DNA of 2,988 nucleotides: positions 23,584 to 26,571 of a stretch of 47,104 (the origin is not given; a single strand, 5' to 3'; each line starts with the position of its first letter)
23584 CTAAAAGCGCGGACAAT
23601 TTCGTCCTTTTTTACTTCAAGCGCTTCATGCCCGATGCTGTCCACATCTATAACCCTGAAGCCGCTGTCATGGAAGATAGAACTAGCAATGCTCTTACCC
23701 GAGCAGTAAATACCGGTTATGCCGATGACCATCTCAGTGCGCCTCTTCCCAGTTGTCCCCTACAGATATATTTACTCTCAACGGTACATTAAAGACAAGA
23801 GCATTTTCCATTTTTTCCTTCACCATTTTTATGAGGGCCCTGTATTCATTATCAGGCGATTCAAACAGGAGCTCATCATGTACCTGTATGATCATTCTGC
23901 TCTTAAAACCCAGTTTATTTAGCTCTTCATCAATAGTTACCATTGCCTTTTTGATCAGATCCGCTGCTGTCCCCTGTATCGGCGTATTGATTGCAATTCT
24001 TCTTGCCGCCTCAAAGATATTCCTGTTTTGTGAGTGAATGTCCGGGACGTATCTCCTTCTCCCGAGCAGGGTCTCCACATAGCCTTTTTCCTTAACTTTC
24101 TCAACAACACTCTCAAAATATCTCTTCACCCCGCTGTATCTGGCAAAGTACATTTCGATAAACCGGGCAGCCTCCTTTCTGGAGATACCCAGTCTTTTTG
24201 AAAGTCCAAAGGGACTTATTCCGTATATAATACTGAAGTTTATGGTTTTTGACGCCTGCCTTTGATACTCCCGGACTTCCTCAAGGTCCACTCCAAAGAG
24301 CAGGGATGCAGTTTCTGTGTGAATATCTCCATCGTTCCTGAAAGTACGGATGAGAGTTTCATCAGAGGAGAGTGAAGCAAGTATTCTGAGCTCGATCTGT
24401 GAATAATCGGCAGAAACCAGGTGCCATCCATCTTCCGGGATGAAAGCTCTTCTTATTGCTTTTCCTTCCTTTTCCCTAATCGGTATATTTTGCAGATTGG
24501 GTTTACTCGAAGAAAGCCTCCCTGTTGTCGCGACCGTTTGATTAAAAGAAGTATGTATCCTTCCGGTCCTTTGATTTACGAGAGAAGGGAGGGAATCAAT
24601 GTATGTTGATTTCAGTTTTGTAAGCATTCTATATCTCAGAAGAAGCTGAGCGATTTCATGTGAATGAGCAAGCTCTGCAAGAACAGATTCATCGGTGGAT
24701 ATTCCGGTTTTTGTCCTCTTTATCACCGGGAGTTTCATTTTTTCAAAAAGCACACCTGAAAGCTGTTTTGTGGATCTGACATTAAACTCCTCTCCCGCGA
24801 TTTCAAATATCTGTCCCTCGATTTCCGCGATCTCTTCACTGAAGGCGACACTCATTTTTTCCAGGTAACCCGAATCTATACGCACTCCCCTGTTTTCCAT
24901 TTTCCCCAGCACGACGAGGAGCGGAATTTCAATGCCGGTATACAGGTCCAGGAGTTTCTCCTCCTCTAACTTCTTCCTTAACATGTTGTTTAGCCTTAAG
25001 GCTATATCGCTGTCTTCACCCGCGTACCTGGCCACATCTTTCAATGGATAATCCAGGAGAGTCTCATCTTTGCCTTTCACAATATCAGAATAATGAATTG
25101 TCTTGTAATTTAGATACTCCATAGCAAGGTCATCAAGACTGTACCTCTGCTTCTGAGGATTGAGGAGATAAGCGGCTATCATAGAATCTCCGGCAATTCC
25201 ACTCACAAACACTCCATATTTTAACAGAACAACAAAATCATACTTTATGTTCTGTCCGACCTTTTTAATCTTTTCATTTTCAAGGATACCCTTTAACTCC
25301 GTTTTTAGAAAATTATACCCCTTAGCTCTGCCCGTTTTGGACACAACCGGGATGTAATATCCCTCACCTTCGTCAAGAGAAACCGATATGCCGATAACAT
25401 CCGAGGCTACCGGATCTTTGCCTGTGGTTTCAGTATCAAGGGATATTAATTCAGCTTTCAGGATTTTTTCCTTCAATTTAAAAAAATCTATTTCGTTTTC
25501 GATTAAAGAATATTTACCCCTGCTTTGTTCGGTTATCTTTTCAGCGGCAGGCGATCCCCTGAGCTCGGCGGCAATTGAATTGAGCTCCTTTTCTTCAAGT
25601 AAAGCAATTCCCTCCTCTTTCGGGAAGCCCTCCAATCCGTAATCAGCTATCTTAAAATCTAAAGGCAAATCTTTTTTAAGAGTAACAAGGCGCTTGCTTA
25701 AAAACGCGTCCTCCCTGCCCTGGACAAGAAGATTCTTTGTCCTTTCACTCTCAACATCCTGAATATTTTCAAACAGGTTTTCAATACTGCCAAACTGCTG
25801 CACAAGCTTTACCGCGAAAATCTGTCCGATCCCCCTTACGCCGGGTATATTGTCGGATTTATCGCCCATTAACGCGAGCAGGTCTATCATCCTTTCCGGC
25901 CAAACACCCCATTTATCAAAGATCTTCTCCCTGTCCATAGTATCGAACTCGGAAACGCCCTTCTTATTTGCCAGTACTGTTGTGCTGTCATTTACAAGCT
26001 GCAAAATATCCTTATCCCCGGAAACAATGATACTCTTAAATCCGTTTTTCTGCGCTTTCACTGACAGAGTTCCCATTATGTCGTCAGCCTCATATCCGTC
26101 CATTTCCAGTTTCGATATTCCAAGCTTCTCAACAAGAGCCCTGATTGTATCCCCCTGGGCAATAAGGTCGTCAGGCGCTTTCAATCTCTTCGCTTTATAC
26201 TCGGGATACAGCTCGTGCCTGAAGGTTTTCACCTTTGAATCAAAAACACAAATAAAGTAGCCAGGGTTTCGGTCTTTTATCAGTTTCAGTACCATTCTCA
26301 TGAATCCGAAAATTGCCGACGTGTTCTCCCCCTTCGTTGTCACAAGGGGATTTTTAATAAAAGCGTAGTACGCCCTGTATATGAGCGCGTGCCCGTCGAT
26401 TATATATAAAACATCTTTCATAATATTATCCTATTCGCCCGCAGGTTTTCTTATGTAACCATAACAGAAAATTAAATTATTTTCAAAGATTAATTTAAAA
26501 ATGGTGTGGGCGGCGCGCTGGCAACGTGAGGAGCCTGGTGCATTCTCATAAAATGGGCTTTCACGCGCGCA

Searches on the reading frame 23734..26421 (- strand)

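Call 63: search_protein_families(library=pfam, proteins=[window:23734-26421:-], max_evalue=0.0001)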
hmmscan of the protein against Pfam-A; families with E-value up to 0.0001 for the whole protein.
window:23734-26421:- (895 aa): 5 families
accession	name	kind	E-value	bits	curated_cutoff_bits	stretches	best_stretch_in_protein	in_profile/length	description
PF00476.26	DNA_pol_A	-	1.3e-163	544.9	34.3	1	519-893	3-381/381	DNA polymerase family A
PF02739.22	5_3_exonuc_N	-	4.8e-57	192.7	34.3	1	5-172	2-164/164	5'-3' exonuclease, N-terminal resolvase-like domain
PF01367.25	5_3_exonuc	-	1e-30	106.5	40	1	173-266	1-94/97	5'-3' exonuclease, C-terminal SAM fold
PF01612.26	DNA_pol_A_exo1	-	2.9e-29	102.5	23.6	1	306-486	3-173/173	3'-5' exonuclease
PF22619.2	DNA_polI_exo1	-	2.2e-11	44.2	27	1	331-451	4-114/140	DNA polymerase I, ribonuclease H-like domain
